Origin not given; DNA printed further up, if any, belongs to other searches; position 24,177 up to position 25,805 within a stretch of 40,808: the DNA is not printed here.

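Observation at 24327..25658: FabF paralogue with all three catalytic residues replaced (Cys-His-His to Glu-Gln-Asn) in the core acpP-fabF operon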

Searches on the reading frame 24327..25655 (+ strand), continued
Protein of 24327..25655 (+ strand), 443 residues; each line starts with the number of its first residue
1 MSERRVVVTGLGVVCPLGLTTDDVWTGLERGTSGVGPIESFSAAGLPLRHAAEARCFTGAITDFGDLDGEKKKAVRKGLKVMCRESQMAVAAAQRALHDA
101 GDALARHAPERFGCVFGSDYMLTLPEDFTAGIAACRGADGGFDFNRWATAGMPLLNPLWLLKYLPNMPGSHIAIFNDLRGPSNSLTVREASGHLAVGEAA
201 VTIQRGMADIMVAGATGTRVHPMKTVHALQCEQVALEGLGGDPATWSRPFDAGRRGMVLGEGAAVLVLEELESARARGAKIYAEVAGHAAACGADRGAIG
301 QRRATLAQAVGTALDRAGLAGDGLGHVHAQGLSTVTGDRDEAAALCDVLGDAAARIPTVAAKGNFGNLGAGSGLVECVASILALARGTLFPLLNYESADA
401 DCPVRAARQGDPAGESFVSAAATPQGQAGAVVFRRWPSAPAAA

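Call 79: search_protein_families(library=ncbifam, proteins=[P0122, P0138, P0155, P0160, P0172, P0197, P0236, P0249, P0259, P0166], max_evalue=1e-30)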
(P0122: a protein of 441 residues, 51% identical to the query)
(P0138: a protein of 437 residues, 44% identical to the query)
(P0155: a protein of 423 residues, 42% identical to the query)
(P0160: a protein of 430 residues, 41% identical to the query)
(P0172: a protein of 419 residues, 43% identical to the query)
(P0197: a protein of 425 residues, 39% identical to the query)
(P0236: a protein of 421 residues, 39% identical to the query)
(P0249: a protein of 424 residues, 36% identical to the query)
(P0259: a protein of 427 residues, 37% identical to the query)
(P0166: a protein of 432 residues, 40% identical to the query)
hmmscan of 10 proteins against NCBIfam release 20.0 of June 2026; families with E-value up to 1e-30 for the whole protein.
P0122 (441 aa): 12 families
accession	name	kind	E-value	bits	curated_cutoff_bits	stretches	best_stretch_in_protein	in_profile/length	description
TIGR03150.1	fabF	equivalog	1.9e-81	273.9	493.75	1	7-409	1-379/407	beta-ketoacyl-ACP synthase II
NF005589.0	PRK07314.1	subfamily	1.2e-78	264.7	387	1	6-408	3-381/413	beta-ketoacyl-ACP synthase II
NF004970.0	PRK06333.1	subfamily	2.1e-67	227.8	525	1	7-405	4-387/424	beta-ketoacyl-ACP synthase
NF006274.0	PRK08439.1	equivalog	1e-64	218.9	621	1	7-405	2-372/406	beta-ketoacyl-ACP synthase II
NF006434.0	PRK08722.1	equivalog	8e-58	196.2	759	1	5-406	2-380/414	beta-ketoacyl-ACP synthase II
NF006587.0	PRK09116.1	equivalog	3.5e-56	190.7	470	1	7-404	2-371/408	beta-ketoacyl-ACP synthase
NF005076.0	PRK06501.1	equivalog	5.3e-53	180.4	629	1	9-408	13-392/425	beta-ketoacyl-ACP synthase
NF005490.0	PRK07103.1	equivalog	1.2e-46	159.6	445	1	193-402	170-377/414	polyketide beta-ketoacyl:acyl carrier protein synthase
NF005916.1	PRK07910.1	equivalog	1.5e-46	159.2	560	1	8-409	13-388/418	KasA/KasB family beta-ketoacyl-ACP synthase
NF004618.0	PRK05952.1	equivalog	4.2e-42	144.4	455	1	164-402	119-349/384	beta-ketoacyl-ACP synthase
NF058662.1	cispenta_AmcF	equivalog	3.7e-39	134.8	325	1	195-414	132-345/369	cispentacin biosynthesis acyltransferase subunit AmcF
NF005935.0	PRK07967.1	equivalog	2.6e-38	131.9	630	1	7-402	2-366/406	beta-ketoacyl-ACP synthase I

P0138 (437 aa): 9 families
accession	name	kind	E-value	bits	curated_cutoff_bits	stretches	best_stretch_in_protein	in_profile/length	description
TIGR03150.1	fabF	equivalog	3.6e-62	210.4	493.75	1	149-423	117-396/407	beta-ketoacyl-ACP synthase II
NF005589.0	PRK07314.1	subfamily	1.3e-59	202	387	1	1-436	1-412/413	beta-ketoacyl-ACP synthase II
NF004970.0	PRK06333.1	subfamily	1.4e-52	179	525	1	1-435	1-421/424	beta-ketoacyl-ACP synthase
NF006274.0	PRK08439.1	equivalog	1e-47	162.8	621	1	4-435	2-405/406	beta-ketoacyl-ACP synthase II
NF006587.0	PRK09116.1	equivalog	3.4e-45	154.5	470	1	168-436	139-407/408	beta-ketoacyl-ACP synthase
NF006434.0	PRK08722.1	equivalog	2.3e-41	142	759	1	1-410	1-386/414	beta-ketoacyl-ACP synthase II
NF004618.0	PRK05952.1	equivalog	1.3e-38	132.9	455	1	165-435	119-382/384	beta-ketoacyl-ACP synthase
NF005916.1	PRK07910.1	equivalog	9.8e-36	123.5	560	1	143-432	121-411/418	KasA/KasB family beta-ketoacyl-ACP synthase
NF005076.0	PRK06501.1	equivalog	1.2e-31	110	629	0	195-432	177-419/425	beta-ketoacyl-ACP synthase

P0155 (423 aa): 13 families
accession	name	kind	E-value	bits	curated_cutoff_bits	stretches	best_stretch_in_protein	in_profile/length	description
TIGR03150.1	fabF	equivalog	5.8e-81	272.3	493.75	1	2-420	1-405/407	beta-ketoacyl-ACP synthase II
NF005589.0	PRK07314.1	subfamily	1.3e-80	271.1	387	1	1-413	3-401/413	beta-ketoacyl-ACP synthase II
NF004970.0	PRK06333.1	subfamily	1.1e-66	225.5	525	1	1-400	3-398/424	beta-ketoacyl-ACP synthase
NF006274.0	PRK08439.1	equivalog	2.6e-62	210.9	621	1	1-416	1-398/406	beta-ketoacyl-ACP synthase II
NF005916.1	PRK07910.1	equivalog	3e-52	177.9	560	1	3-406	13-400/418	KasA/KasB family beta-ketoacyl-ACP synthase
NF006587.0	PRK09116.1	equivalog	4.4e-52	177.2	470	1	1-420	1-403/408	beta-ketoacyl-ACP synthase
NF006434.0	PRK08722.1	equivalog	7.4e-50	170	759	1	2-401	4-390/414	beta-ketoacyl-ACP synthase II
NF005076.0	PRK06501.1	equivalog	4e-49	167.7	629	1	4-420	13-419/425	beta-ketoacyl-ACP synthase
NF005490.0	PRK07103.1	equivalog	1.7e-42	145.9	445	1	1-383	3-373/414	polyketide beta-ketoacyl:acyl carrier protein synthase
NF005935.0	PRK07967.1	equivalog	3.7e-40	138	630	1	1-420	1-400/406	beta-ketoacyl-ACP synthase I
NF058662.1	cispenta_AmcF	equivalog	3.1e-38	131.7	325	1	182-403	135-349/369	cispentacin biosynthesis acyltransferase subunit AmcF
NF004618.0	PRK05952.1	equivalog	3.4e-36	125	455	1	3-420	3-380/384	beta-ketoacyl-ACP synthase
NF006618.0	PRK09185.1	subfamily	9.3e-35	120.4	407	1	1-417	2-386/394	beta-ketoacyl-ACP synthase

P0160 (430 aa): 13 families
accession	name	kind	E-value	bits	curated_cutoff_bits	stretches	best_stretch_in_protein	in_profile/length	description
TIGR03150.1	fabF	equivalog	8.9e-98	327.6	493.75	1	9-428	2-407/407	beta-ketoacyl-ACP synthase II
NF005589.0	PRK07314.1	subfamily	8.5e-96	321.2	387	1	7-429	3-411/413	beta-ketoacyl-ACP synthase II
NF004970.0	PRK06333.1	subfamily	3.9e-78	263.2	525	1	7-428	3-420/424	beta-ketoacyl-ACP synthase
NF006274.0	PRK08439.1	equivalog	5.9e-76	255.9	621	1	9-426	3-402/406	beta-ketoacyl-ACP synthase II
NF006434.0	PRK08722.1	equivalog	3e-66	224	759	1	7-402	3-385/414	beta-ketoacyl-ACP synthase II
NF006587.0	PRK09116.1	equivalog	7.1e-60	202.9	470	1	9-411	3-388/408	beta-ketoacyl-ACP synthase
NF005916.1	PRK07910.1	equivalog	3.4e-57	194.2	560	1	9-424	13-412/418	KasA/KasB family beta-ketoacyl-ACP synthase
NF005076.0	PRK06501.1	equivalog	5.4e-55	187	629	1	7-428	10-421/425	beta-ketoacyl-ACP synthase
NF005490.0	PRK07103.1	equivalog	2.1e-52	178.6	445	1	7-429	3-412/414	polyketide beta-ketoacyl:acyl carrier protein synthase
NF058662.1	cispenta_AmcF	equivalog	1.8e-44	152.3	325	1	182-416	128-356/369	cispentacin biosynthesis acyltransferase subunit AmcF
NF005935.0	PRK07967.1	equivalog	2.1e-41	142.1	630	1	9-426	3-400/406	beta-ketoacyl-ACP synthase I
NF004618.0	PRK05952.1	equivalog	1e-40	139.9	455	1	154-428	118-381/384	beta-ketoacyl-ACP synthase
NF006618.0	PRK09185.1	subfamily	2.2e-34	119.2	407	1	11-427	6-390/394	beta-ketoacyl-ACP synthase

P0172 (419 aa): 14 families
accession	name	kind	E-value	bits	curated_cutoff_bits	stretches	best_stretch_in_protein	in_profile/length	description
TIGR03150.1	fabF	equivalog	3.6e-76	256.4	493.75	1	5-417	1-406/407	beta-ketoacyl-ACP synthase II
NF005589.0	PRK07314.1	subfamily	5.2e-73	246.1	387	1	4-418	3-410/413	beta-ketoacyl-ACP synthase II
NF004970.0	PRK06333.1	subfamily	2.3e-61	208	525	1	4-418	3-420/424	beta-ketoacyl-ACP synthase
NF006274.0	PRK08439.1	equivalog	2.8e-55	187.8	621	1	5-408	2-394/406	beta-ketoacyl-ACP synthase II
NF005490.0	PRK07103.1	equivalog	3.6e-52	177.8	445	1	5-419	4-412/414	polyketide beta-ketoacyl:acyl carrier protein synthase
NF005076.0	PRK06501.1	equivalog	1.9e-49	168.7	629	1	7-417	13-420/425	beta-ketoacyl-ACP synthase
NF006587.0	PRK09116.1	equivalog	3.8e-48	164.3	470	1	5-385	2-371/408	beta-ketoacyl-ACP synthase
NF005916.1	PRK07910.1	equivalog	3.1e-46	158.2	560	1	6-416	13-414/418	KasA/KasB family beta-ketoacyl-ACP synthase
NF004618.0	PRK05952.1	equivalog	6.2e-40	137.3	455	1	6-417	3-380/384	beta-ketoacyl-ACP synthase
NF006434.0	PRK08722.1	equivalog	4.1e-39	134.6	759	1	4-391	3-384/414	beta-ketoacyl-ACP synthase II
NF058662.1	cispenta_AmcF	equivalog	2.3e-38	132.2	325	1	180-413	130-363/369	cispentacin biosynthesis acyltransferase subunit AmcF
NF005935.0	PRK07967.1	equivalog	8.2e-34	117.1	630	1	5-384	2-367/406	beta-ketoacyl-ACP synthase I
NF006618.0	PRK09185.1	subfamily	1.4e-33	116.5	407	1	5-417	3-390/394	beta-ketoacyl-ACP synthase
NF041183.1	Pks2_ls1_myc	equivalog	1.3e-31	108.4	2400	1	150-379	144-374/2086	sulfolipid-1 biosynthesis phthioceranic/hydroxyphthioceranic acid synthase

P0197 (425 aa): 14 families
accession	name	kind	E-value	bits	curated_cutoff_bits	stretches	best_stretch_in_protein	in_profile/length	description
TIGR03150.1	fabF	equivalog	1.9e-111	372.6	493.75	1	3-421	1-406/407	beta-ketoacyl-ACP synthase II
NF005589.0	PRK07314.1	subfamily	1.4e-107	360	387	1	2-424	3-412/413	beta-ketoacyl-ACP synthase II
NF004970.0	PRK06333.1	subfamily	8.1e-88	295.1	525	1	3-423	4-421/424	beta-ketoacyl-ACP synthase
NF006274.0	PRK08439.1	equivalog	2.9e-83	279.9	621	1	3-424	2-406/406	beta-ketoacyl-ACP synthase II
NF006434.0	PRK08722.1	equivalog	4e-78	263.1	759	1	2-423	3-413/414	beta-ketoacyl-ACP synthase II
NF006587.0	PRK09116.1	equivalog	3.6e-67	226.9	470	1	3-424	2-407/408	beta-ketoacyl-ACP synthase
NF005076.0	PRK06501.1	equivalog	1.7e-65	221.6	629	1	5-423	13-422/425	beta-ketoacyl-ACP synthase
NF005916.1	PRK07910.1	equivalog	2.9e-60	204.3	560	1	4-423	13-417/418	KasA/KasB family beta-ketoacyl-ACP synthase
NF004618.0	PRK05952.1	equivalog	9.3e-57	192.7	455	1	4-423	3-382/384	beta-ketoacyl-ACP synthase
NF005935.0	PRK07967.1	equivalog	1.7e-54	185.3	630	1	3-424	2-404/406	beta-ketoacyl-ACP synthase I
NF058662.1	cispenta_AmcF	equivalog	1.6e-50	172.2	325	1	174-422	126-368/369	cispentacin biosynthesis acyltransferase subunit AmcF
NF006618.0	PRK09185.1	subfamily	3e-50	171.4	407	1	4-423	4-392/394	beta-ketoacyl-ACP synthase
NF005490.0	PRK07103.1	equivalog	1.7e-48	165.7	445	1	3-423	4-412/414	polyketide beta-ketoacyl:acyl carrier protein synthase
NF040607.1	mycolic_Pks13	equivalog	2.9e-32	111.2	2100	1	155-423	249-525/1680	polyketide synthase Pks13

P0236 (421 aa): 11 families
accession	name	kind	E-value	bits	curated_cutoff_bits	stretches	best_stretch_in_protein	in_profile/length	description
TIGR03150.1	fabF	equivalog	9e-67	225.5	493.75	1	6-417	3-406/407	beta-ketoacyl-ACP synthase II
NF005589.0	PRK07314.1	subfamily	2.6e-63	214.2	387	1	5-418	5-410/413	beta-ketoacyl-ACP synthase II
NF006274.0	PRK08439.1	equivalog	6.4e-54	183.3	621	1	5-388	3-373/406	beta-ketoacyl-ACP synthase II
NF004970.0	PRK06333.1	subfamily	2.3e-50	171.7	525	1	5-418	5-420/424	beta-ketoacyl-ACP synthase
NF006434.0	PRK08722.1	equivalog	2e-43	148.8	759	1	4-388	4-380/414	beta-ketoacyl-ACP synthase II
NF006587.0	PRK09116.1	equivalog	2.4e-42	145.1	470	1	5-386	3-371/408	beta-ketoacyl-ACP synthase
NF005076.0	PRK06501.1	equivalog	6.1e-40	137.4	629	1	6-417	13-420/425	beta-ketoacyl-ACP synthase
NF005490.0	PRK07103.1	equivalog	2.5e-36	125.6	445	1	4-417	4-410/414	polyketide beta-ketoacyl:acyl carrier protein synthase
NF004618.0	PRK05952.1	equivalog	3e-36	125.2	455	1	5-418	3-381/384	beta-ketoacyl-ACP synthase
NF005916.1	PRK07910.1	equivalog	1.4e-35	123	560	1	5-411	13-409/418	KasA/KasB family beta-ketoacyl-ACP synthase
NF058662.1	cispenta_AmcF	equivalog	3.1e-33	115.3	325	0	180-416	131-366/369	cispentacin biosynthesis acyltransferase subunit AmcF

P0249 (424 aa): 12 families
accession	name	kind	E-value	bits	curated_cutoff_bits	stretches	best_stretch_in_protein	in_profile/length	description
TIGR03150.1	fabF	equivalog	3e-78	263.3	493.75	1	9-420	3-405/407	beta-ketoacyl-ACP synthase II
NF005589.0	PRK07314.1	subfamily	1.1e-76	258.3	387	1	8-421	5-409/413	beta-ketoacyl-ACP synthase II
NF004970.0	PRK06333.1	subfamily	6.4e-64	216.4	525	1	7-392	4-390/424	beta-ketoacyl-ACP synthase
NF006274.0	PRK08439.1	equivalog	1.2e-54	185.7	621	1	9-410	4-390/406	beta-ketoacyl-ACP synthase II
NF006434.0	PRK08722.1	equivalog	1.6e-53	182.1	759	1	8-393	5-382/414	beta-ketoacyl-ACP synthase II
NF005490.0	PRK07103.1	equivalog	2.4e-47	161.9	445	1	7-423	4-412/414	polyketide beta-ketoacyl:acyl carrier protein synthase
NF006587.0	PRK09116.1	equivalog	1.1e-46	159.4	470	1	8-389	3-371/408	beta-ketoacyl-ACP synthase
NF005076.0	PRK06501.1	equivalog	1.1e-44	153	629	1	9-422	13-421/425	beta-ketoacyl-ACP synthase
NF005916.1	PRK07910.1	equivalog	4.5e-44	151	560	1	8-421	13-415/418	KasA/KasB family beta-ketoacyl-ACP synthase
NF005935.0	PRK07967.1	equivalog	2.8e-40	138.4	630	1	9-384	4-363/406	beta-ketoacyl-ACP synthase I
NF058662.1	cispenta_AmcF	equivalog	3.3e-37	128.4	325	0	187-404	135-350/369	cispentacin biosynthesis acyltransferase subunit AmcF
NF004618.0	PRK05952.1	equivalog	3.2e-34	118.5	455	0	152-422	118-381/384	beta-ketoacyl-ACP synthase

P0259 (427 aa): 9 families
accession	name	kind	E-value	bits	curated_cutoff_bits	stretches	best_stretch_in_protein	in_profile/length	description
TIGR03150.1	fabF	equivalog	1.2e-64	218.6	493.75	1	148-407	124-390/407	beta-ketoacyl-ACP synthase II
NF005589.0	PRK07314.1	subfamily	4.6e-62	210.1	387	1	149-402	128-388/413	beta-ketoacyl-ACP synthase II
NF004970.0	PRK06333.1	subfamily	2.4e-50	171.7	525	1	6-389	5-383/424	beta-ketoacyl-ACP synthase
NF006434.0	PRK08722.1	equivalog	1.9e-47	162.1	759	1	6-391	5-377/414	beta-ketoacyl-ACP synthase II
NF006274.0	PRK08439.1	equivalog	1.5e-42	145.8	621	1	7-395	4-374/406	beta-ketoacyl-ACP synthase II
NF005490.0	PRK07103.1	equivalog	1e-38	133.5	445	0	186-420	170-407/414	polyketide beta-ketoacyl:acyl carrier protein synthase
NF005916.1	PRK07910.1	equivalog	2.5e-37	128.8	560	1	6-423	13-415/418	KasA/KasB family beta-ketoacyl-ACP synthase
NF006587.0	PRK09116.1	equivalog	1.4e-35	122.8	470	1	6-392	3-371/408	beta-ketoacyl-ACP synthase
NF005076.0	PRK06501.1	equivalog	2.1e-32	112.6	629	1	7-411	13-408/425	beta-ketoacyl-ACP synthase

P0166 (432 aa): 13 families
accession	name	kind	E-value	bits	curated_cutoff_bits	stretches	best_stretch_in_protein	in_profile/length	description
TIGR03150.1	fabF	equivalog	9.4e-108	360.5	493.75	1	3-427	1-406/407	beta-ketoacyl-ACP synthase II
NF005589.0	PRK07314.1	subfamily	4.1e-105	351.9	387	1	2-430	3-412/413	beta-ketoacyl-ACP synthase II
NF004970.0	PRK06333.1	subfamily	4.2e-90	302.6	525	1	2-431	3-423/424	beta-ketoacyl-ACP synthase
NF006274.0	PRK08439.1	equivalog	6.7e-81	272.1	621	1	3-423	2-399/406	beta-ketoacyl-ACP synthase II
NF006434.0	PRK08722.1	equivalog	1.3e-77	261.4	759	1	2-427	3-411/414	beta-ketoacyl-ACP synthase II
NF005076.0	PRK06501.1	equivalog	4.7e-72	243.2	629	1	5-430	13-423/425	beta-ketoacyl-ACP synthase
NF006587.0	PRK09116.1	equivalog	3.8e-60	203.8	470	1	3-429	2-406/408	beta-ketoacyl-ACP synthase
NF005916.1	PRK07910.1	equivalog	2.2e-58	198.2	560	1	4-430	13-418/418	KasA/KasB family beta-ketoacyl-ACP synthase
NF005935.0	PRK07967.1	equivalog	7.5e-52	176.5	630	1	3-431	2-405/406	beta-ketoacyl-ACP synthase I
NF005490.0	PRK07103.1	equivalog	1e-51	176.3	445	1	170-429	157-412/414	polyketide beta-ketoacyl:acyl carrier protein synthase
NF058662.1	cispenta_AmcF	equivalog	2.2e-47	161.9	325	1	177-396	124-336/369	cispentacin biosynthesis acyltransferase subunit AmcF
NF006618.0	PRK09185.1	subfamily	2.4e-45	155.3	407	1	3-429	3-392/394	beta-ketoacyl-ACP synthase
NF004618.0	PRK05952.1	equivalog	3e-45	154.7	455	1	153-429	118-382/384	beta-ketoacyl-ACP synthase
